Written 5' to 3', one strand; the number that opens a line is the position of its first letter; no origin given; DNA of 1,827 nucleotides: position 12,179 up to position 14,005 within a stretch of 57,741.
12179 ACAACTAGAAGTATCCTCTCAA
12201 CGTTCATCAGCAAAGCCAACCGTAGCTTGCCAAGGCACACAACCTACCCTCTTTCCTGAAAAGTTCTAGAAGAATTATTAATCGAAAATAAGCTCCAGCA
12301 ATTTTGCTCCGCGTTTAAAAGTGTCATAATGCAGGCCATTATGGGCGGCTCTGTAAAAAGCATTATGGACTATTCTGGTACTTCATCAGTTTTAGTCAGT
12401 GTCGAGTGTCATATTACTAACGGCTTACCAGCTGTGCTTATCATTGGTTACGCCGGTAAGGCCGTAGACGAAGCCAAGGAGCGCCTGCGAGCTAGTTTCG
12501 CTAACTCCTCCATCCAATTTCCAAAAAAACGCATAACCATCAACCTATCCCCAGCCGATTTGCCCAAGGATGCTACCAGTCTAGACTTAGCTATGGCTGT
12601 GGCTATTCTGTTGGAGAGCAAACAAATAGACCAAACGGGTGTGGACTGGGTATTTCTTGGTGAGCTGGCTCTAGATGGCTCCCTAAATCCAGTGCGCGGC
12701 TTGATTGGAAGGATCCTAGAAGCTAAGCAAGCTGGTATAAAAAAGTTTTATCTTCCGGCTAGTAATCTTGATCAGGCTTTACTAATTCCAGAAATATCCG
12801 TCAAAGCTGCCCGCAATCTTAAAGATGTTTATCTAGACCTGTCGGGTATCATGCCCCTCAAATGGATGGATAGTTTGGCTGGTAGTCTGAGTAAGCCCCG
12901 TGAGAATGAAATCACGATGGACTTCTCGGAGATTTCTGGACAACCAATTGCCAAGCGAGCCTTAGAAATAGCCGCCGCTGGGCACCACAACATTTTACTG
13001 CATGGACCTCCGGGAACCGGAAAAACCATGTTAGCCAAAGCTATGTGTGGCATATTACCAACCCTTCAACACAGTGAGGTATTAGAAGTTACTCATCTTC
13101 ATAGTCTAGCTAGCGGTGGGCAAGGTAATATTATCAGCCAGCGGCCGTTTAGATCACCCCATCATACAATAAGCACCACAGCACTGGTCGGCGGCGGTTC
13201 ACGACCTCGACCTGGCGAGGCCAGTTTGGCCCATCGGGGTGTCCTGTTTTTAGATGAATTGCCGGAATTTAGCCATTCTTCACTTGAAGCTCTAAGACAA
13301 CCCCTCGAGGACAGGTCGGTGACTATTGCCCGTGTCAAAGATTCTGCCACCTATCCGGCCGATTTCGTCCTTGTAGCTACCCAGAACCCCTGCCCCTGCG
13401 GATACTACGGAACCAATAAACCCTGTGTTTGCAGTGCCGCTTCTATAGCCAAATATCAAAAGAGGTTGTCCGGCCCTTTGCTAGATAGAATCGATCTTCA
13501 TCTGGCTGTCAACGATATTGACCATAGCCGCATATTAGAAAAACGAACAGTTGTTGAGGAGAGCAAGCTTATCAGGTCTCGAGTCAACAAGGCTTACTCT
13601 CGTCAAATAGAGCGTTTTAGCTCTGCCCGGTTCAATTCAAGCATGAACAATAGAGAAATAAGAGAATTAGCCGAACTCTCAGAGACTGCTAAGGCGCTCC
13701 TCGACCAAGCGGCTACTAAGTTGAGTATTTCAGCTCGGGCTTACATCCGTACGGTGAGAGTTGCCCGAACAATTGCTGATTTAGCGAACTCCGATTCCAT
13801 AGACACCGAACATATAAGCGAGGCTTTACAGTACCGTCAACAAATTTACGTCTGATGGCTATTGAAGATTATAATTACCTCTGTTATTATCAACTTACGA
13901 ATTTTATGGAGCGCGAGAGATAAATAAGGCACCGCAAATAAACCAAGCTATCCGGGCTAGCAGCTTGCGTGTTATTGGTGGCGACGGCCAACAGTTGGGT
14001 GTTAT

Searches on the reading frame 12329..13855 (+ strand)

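Call 37: search_protein_families(library=pfam, max_evalue=0.001, proteins=[window:12329-13855:+])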
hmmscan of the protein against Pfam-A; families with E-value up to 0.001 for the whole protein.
window:12329-13855:+ (508 aa): 13 families
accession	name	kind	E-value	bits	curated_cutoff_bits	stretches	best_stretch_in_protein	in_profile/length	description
PF01078.27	Mg_chelatase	-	4.7e-89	297.7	20.3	1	198-399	1-204/207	Magnesium chelatase, subunit ChlI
PF13541.12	ChlI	-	2.4e-36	124.7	27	1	25-146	1-121/121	Subunit ChlI of Mg-chelatase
PF13335.12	Mg_chelatase_C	-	1.3e-27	96.6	26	1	410-503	2-94/94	Magnesium chelatase, subunit ChlI C-terminal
PF05362.19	Lon_C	-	5.7e-09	36.3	21.1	1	52-155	76-181/205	Lon protease (S16) C-terminal proteolytic domain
PF07728.20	AAA_5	-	2.1e-08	34.7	22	1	221-356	1-125/139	AAA domain (dynein-related subfamily)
PF00493.29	MCM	-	2.5e-08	33.8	23.3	1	298-398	117-208/224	MCM P-loop domain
PF00158.32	Sigma54_activat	-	9.2e-08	32.4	20.2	1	211-353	14-142/168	Sigma-54 interaction domain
PF00004.35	AAA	-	5.4e-07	30.6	21.2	1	222-318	1-73/131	ATPase family associated with various cellular activities (AAA)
PF05496.18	RuvB_N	-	0.00015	22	27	0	219-239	33-53/159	Holliday junction DNA helicase RuvB P-loop domain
PF07726.17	AAA_3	-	0.00021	21.6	27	0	305-355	65-113/131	ATPase family associated with various cellular activities (AAA)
PF13401.12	AAA_22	-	0.00043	21.1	27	0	221-244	7-30/130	AAA domain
PF13245.12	AAA_19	-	0.00049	20.7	25.1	0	215-252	7-45/134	AAA domain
PF13191.12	AAA_16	-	0.0005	21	32.6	0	210-240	14-45/167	AAA ATPase domain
